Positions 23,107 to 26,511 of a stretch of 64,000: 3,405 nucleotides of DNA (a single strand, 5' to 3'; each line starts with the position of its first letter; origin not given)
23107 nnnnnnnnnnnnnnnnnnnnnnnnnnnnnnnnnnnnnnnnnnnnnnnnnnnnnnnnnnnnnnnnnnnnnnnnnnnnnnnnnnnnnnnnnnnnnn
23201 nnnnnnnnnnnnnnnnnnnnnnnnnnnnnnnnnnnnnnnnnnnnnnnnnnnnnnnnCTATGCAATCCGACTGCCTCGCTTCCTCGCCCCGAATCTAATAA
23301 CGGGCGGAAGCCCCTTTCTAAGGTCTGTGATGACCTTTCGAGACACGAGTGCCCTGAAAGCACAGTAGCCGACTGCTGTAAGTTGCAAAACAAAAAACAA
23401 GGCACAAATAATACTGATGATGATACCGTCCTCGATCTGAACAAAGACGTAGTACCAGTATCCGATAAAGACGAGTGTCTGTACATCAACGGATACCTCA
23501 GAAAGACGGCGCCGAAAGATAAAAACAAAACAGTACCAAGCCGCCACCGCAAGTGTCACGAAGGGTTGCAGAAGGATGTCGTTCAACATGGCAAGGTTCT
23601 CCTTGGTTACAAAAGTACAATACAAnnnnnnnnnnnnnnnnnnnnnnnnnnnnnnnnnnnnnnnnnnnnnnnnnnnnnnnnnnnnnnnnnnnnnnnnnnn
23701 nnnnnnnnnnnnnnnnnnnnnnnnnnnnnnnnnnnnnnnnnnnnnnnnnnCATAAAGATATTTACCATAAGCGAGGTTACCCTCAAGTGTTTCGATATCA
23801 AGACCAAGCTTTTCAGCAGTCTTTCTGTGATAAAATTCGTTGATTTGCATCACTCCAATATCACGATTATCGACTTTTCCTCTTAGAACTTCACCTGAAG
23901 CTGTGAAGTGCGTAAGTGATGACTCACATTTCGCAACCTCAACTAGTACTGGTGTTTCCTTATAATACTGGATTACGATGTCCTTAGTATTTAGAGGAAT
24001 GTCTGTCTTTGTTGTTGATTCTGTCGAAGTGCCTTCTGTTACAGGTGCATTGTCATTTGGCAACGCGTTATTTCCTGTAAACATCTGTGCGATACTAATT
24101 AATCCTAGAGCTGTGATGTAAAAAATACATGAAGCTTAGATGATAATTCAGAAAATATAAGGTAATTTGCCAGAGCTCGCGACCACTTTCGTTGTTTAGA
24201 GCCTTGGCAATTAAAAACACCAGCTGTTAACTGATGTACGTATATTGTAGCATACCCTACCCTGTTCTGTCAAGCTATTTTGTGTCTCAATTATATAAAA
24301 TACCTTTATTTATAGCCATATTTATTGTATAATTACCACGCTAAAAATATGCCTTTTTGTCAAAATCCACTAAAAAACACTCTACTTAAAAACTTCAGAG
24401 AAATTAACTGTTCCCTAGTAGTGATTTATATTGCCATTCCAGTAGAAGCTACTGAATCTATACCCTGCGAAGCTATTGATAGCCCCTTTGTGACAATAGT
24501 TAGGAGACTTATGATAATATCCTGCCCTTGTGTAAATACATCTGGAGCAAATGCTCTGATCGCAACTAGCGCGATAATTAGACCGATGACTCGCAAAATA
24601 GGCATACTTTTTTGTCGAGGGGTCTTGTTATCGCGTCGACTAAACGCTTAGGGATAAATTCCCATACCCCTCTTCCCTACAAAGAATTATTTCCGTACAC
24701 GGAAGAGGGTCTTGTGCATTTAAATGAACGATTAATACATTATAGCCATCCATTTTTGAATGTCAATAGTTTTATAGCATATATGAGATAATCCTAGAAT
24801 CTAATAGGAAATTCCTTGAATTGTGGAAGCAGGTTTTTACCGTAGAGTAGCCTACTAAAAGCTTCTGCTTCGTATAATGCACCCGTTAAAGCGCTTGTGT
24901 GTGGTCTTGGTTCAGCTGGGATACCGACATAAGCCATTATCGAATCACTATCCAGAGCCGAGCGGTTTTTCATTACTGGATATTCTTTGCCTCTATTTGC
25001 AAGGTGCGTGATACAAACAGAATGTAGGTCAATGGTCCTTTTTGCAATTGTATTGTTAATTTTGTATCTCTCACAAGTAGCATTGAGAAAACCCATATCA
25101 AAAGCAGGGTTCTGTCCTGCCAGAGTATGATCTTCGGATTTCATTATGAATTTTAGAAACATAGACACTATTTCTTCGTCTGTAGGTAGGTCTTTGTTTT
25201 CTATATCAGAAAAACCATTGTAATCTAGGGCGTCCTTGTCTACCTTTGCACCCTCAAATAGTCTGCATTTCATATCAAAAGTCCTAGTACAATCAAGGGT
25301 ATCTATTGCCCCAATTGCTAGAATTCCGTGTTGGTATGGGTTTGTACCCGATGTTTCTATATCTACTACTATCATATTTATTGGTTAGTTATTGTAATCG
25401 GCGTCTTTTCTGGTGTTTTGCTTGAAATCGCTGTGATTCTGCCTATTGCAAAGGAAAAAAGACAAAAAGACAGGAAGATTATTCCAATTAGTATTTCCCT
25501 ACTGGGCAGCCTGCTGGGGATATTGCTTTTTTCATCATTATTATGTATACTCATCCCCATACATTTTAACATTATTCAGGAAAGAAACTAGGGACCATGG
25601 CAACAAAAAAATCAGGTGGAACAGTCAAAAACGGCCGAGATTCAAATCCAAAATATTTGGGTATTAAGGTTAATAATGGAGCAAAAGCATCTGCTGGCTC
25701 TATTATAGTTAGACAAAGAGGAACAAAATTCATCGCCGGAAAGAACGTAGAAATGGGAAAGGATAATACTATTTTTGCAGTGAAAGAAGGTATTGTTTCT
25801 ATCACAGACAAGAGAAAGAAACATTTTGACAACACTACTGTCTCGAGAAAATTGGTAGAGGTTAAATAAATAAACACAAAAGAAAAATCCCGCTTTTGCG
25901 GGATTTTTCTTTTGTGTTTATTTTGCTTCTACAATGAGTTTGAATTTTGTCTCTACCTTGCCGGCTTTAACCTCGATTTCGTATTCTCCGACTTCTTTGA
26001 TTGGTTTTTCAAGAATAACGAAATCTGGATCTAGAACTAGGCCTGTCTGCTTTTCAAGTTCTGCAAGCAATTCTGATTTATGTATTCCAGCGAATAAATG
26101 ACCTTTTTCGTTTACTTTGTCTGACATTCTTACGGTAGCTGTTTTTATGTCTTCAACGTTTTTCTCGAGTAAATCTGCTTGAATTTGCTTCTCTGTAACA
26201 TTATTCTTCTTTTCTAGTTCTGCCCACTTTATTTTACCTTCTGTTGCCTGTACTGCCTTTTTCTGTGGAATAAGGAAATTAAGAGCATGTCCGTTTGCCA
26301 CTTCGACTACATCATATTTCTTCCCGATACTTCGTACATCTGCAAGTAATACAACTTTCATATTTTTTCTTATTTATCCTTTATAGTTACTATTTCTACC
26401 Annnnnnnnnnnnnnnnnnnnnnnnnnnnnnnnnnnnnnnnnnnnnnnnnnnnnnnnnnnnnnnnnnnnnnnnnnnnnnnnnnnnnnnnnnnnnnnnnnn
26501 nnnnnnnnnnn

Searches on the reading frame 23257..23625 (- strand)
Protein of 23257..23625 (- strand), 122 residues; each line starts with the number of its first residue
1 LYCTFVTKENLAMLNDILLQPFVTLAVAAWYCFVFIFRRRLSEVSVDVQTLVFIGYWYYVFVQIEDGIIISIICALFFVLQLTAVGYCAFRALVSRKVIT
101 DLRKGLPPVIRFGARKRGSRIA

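Call 69: search_protein_families(library=pfam, proteins=[window:23257-23625:-], max_evalue=0.01)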
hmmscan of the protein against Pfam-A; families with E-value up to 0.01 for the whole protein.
window:23257-23625:- (122 aa): 1 family
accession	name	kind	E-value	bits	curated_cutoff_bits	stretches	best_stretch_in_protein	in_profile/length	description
PF22580.2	KYNU_C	-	0.002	18.5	27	1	85-113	46-72/90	Kynureninase C-terminal domain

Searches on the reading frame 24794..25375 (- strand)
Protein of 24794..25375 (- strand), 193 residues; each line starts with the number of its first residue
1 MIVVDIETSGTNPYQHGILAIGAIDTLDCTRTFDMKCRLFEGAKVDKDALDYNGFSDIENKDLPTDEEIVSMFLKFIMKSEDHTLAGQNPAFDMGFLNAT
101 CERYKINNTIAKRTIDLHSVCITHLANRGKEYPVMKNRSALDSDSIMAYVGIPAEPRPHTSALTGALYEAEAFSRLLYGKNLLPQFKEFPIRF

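Call 69: search_protein_families(library=pfam, proteins=[window:24794-25375:-], max_evalue=0.01)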
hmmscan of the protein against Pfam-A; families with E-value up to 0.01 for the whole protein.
window:24794-25375:- (193 aa): 3 families
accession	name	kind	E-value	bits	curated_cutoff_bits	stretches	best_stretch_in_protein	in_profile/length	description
PF00929.31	RNase_T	-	5.4e-13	50.3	24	1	2-127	1-128/164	Exonuclease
PF16473.11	Rv2179c-like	-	7.7e-06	26.2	27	1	2-117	3-140/177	3'-5' exoribonuclease Rv2179c-like domain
PF13482.12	RNase_H_2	-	0.00054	20.4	22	0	60-125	37-100/165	RNase_H superfamily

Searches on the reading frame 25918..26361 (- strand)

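Call 69: search_protein_families(library=pfam, proteins=[window:25918-26361:-], max_evalue=0.01)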
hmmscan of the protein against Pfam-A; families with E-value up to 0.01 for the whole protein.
window:25918-26361:- (147 aa): 2 families
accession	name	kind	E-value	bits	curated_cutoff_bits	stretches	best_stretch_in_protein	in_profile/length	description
PF01281.25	Ribosomal_L9_N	-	1.6e-18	66.4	20.7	1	1-45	1-45/47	Ribosomal protein L9, N-terminal domain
PF03948.19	Ribosomal_L9_C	-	4.6e-12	46.6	23.2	1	68-145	6-85/86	Ribosomal protein L9, C-terminal domain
